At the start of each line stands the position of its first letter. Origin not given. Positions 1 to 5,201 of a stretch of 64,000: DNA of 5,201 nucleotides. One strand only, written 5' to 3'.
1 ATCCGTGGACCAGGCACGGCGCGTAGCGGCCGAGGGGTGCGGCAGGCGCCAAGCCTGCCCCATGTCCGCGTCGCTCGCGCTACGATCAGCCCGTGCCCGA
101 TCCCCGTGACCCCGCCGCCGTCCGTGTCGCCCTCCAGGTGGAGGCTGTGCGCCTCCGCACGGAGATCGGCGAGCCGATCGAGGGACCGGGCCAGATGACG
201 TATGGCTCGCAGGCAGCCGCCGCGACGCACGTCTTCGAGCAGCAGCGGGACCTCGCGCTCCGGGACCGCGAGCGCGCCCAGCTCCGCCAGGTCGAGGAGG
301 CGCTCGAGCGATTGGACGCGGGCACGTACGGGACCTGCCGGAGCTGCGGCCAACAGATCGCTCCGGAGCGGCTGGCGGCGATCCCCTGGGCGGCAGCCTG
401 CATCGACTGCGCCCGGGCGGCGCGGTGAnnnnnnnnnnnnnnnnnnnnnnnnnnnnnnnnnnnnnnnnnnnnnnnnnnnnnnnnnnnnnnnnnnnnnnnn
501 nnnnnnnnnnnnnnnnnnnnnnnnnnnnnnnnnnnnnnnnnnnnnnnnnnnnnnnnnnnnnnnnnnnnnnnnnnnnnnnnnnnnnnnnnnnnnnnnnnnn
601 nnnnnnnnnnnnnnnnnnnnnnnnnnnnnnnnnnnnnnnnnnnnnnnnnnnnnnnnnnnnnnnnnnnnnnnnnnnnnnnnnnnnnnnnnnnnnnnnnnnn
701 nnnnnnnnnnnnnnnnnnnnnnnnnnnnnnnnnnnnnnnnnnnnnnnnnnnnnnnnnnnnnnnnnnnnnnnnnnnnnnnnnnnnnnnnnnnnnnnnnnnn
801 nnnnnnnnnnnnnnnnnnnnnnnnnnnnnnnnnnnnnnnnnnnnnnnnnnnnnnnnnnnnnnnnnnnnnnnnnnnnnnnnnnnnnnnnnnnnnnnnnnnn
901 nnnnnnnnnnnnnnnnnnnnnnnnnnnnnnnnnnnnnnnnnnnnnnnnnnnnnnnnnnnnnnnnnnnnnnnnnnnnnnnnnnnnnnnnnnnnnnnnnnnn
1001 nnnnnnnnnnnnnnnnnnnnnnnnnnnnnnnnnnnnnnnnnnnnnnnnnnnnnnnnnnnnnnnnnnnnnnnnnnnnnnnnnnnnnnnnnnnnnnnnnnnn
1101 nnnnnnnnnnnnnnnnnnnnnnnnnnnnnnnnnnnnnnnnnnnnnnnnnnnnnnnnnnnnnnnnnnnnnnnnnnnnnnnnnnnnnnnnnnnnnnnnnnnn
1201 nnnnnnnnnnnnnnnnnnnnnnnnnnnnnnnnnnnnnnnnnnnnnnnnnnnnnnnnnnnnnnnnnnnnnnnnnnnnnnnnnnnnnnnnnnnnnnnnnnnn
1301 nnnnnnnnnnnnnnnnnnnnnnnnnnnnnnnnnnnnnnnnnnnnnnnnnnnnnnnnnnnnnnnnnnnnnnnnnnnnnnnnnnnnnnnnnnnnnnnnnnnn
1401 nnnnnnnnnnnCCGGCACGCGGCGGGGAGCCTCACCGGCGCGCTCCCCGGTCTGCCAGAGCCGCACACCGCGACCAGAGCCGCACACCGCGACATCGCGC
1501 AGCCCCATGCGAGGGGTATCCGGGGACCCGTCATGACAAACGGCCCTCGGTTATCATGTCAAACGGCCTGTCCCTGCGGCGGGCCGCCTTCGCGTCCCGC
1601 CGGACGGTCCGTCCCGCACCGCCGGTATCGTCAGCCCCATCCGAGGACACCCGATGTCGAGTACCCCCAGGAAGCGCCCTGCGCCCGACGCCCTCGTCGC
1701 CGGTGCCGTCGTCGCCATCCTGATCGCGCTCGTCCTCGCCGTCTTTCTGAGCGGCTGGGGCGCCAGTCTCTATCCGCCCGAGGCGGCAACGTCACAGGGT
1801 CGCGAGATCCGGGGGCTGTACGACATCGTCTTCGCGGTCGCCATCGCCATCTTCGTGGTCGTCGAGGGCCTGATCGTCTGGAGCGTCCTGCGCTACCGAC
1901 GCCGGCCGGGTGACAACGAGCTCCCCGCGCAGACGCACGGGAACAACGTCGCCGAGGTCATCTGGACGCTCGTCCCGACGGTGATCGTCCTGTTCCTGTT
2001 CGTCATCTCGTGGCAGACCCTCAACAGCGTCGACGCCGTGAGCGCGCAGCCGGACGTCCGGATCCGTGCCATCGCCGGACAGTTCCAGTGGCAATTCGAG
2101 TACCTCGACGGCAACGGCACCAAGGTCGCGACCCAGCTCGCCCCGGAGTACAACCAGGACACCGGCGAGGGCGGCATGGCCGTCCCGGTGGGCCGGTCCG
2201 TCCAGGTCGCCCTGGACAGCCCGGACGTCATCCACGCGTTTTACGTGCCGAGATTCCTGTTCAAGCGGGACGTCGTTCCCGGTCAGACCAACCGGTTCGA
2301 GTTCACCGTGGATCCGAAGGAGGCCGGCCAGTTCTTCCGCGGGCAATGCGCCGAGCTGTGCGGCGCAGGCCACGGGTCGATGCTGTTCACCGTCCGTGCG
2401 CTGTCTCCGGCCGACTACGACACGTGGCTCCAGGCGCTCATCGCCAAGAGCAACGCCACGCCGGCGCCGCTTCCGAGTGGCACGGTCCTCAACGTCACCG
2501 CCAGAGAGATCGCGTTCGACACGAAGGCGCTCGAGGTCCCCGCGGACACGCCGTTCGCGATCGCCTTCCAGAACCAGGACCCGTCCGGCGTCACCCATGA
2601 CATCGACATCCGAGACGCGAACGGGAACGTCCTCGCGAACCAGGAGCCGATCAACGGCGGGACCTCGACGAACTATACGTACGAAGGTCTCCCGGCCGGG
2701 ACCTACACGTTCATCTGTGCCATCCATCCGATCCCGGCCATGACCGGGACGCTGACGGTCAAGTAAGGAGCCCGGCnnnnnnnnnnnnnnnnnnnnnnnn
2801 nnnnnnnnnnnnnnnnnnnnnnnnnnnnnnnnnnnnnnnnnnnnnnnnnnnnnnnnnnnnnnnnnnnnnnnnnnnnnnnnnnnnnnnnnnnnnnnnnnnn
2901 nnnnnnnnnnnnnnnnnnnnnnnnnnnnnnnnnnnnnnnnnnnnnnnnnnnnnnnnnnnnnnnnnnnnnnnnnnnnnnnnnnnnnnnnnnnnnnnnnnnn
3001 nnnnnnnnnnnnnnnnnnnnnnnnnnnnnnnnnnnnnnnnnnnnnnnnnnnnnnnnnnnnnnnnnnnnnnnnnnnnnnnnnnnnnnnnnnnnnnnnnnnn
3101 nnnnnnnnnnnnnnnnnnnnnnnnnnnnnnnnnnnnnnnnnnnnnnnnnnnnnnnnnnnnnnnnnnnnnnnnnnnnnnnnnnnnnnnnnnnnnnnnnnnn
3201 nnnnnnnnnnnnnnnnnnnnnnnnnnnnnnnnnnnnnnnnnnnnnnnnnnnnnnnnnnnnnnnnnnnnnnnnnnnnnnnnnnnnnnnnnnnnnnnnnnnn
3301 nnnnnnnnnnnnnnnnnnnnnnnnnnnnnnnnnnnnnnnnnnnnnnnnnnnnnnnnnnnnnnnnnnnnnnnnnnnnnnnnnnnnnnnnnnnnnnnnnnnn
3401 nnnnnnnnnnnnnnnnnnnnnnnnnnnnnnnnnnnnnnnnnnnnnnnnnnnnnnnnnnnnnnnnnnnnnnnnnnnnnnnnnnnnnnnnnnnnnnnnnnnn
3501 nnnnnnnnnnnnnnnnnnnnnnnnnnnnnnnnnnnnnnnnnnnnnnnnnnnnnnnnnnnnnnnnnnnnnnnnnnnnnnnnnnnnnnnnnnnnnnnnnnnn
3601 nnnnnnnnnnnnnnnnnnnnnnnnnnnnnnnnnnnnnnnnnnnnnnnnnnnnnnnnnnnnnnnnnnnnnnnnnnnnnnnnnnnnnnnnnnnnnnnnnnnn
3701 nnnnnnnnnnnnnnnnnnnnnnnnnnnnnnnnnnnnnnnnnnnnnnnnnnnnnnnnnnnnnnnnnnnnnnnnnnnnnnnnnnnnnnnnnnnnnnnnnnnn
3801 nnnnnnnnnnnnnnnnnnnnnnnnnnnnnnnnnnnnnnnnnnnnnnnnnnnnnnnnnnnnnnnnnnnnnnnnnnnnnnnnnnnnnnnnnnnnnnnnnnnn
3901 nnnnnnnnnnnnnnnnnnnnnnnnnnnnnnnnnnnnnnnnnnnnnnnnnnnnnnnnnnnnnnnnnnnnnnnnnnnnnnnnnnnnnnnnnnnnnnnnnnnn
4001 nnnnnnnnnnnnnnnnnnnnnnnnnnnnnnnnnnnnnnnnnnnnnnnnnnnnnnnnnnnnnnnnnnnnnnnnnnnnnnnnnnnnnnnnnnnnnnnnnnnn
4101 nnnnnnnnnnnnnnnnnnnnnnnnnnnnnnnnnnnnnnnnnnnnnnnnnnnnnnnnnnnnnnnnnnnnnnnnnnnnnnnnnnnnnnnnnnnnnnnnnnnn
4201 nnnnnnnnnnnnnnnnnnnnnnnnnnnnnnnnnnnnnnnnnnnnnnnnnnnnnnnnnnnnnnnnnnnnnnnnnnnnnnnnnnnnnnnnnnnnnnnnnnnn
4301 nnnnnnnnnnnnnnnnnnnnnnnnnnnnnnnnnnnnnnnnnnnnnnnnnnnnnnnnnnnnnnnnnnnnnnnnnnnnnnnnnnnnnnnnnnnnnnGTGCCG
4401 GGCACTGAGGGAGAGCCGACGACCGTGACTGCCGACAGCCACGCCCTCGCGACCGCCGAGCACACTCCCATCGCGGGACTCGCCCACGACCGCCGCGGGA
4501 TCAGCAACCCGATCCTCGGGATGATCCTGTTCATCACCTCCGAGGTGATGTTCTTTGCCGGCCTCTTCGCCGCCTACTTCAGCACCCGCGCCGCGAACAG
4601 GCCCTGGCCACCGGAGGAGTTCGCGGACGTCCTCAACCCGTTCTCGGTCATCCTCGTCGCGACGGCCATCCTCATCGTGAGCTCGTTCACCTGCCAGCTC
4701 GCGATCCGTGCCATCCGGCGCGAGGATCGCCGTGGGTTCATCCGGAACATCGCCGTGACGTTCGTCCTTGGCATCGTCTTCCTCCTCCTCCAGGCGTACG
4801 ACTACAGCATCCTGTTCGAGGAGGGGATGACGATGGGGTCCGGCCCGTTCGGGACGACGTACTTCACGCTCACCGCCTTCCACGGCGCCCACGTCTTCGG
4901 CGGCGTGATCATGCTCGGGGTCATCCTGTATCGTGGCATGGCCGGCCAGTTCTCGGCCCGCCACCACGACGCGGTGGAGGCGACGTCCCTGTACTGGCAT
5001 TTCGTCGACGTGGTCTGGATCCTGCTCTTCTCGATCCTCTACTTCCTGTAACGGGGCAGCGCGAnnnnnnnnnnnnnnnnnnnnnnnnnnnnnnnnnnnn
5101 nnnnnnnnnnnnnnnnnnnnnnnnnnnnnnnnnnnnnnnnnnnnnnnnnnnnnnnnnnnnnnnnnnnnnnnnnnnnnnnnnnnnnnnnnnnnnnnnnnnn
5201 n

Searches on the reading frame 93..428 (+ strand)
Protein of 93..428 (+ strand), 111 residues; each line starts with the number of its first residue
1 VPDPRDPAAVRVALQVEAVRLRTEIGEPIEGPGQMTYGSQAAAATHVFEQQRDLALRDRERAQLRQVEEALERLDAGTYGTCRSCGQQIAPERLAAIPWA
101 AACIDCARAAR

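Call 53: search_protein_families(library=pfam, alignment_id=A2, max_evalue=0.00001)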
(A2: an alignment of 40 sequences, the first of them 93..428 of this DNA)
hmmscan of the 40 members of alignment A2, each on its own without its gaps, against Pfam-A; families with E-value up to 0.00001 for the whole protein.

A. member 1, window:93-428:+ (111 aa): 1 family
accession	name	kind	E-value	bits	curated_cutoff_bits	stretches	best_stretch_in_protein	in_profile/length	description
PF01258.23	zf-dskA_traR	-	1.5e-11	44.5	24.9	1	77-109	1-33/36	Prokaryotic dksA/traR C4-type zinc finger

B. families by the number of members that match (of 40 scanned): 47 families (the first 25 are shown)
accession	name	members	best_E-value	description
PF00291.31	PALP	2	1.3e-74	Pyridoxal-phosphate dependent enzyme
PF12867.12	DinB_2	2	6.3e-14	DinB superfamily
PF13473.12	Cupredoxin_1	2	1.5e-12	Cupredoxin-like domain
PF00115.25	COX1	1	8.1e-165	Cytochrome C and Quinol oxidase polypeptide I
PF00266.25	Aminotran_5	1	8.7e-142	Aminotransferase class-V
PF05960.17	DUF885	1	3e-131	Bacterial protein of unknown function (DUF885)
PF14574.11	RACo_C_ter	1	5e-87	C-terminal domain of RACo the ASKHA domain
PF01156.24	IU_nuc_hydro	1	5.9e-86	Inosine-uridine preferring nucleoside hydrolase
PF00899.27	ThiF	1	2.5e-84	ThiF family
PF00145.23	DNA_methylase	1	7e-51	C-5 cytosine-specific DNA methylase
PF02222.28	ATP-grasp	1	1.8e-46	ATP-grasp domain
PF17651.6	Raco_middle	1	3e-45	RACo middle region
PF00582.32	Usp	1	1.6e-44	Universal stress protein family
PF00510.24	COX3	1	3.2e-39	Cytochrome c oxidase subunit III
PF07690.21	MFS_1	1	7.7e-38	Major Facilitator Superfamily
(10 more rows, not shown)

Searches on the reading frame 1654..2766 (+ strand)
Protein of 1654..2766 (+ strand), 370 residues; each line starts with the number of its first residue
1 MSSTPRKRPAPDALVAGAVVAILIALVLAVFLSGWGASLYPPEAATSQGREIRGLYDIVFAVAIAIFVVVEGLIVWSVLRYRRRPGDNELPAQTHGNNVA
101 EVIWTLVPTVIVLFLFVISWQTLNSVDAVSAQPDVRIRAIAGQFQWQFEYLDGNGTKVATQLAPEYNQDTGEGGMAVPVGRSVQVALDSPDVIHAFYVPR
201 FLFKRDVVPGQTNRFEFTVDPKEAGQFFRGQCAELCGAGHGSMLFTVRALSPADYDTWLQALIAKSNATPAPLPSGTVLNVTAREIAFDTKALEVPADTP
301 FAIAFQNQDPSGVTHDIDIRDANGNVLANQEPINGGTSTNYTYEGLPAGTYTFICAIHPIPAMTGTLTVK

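Call 56: search_protein_families(library=pfam, proteins=[window:1654-2766:+], max_evalue=0.00001)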
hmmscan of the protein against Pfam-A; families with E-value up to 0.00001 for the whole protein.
window:1654-2766:+ (370 aa): 3 families
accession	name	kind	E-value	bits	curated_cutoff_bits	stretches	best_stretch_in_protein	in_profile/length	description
PF00116.26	COX2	-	6.4e-16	58.8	22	1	137-248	3-118/120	Cytochrome C oxidase subunit II, periplasmic domain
PF02790.20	COX2_TM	-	2.3e-13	50.5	22.8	1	39-120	6-86/88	Cytochrome C oxidase subunit II, transmembrane domain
PF13473.12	Cupredoxin_1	-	1.5e-12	47.9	27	1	274-369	18-104/104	Cupredoxin-like domain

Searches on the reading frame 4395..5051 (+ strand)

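Call 54: search_protein_families(library=pfam, proteins=[window:4395-5051:+], max_evalue=0.00001)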
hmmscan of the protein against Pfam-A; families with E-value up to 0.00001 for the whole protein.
window:4395-5051:+ (218 aa): 1 family
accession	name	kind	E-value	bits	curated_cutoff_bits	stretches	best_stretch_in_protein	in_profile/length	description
PF00510.24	COX3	-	3.2e-39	135.8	23.8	1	41-217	78-255/258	Cytochrome c oxidase subunit III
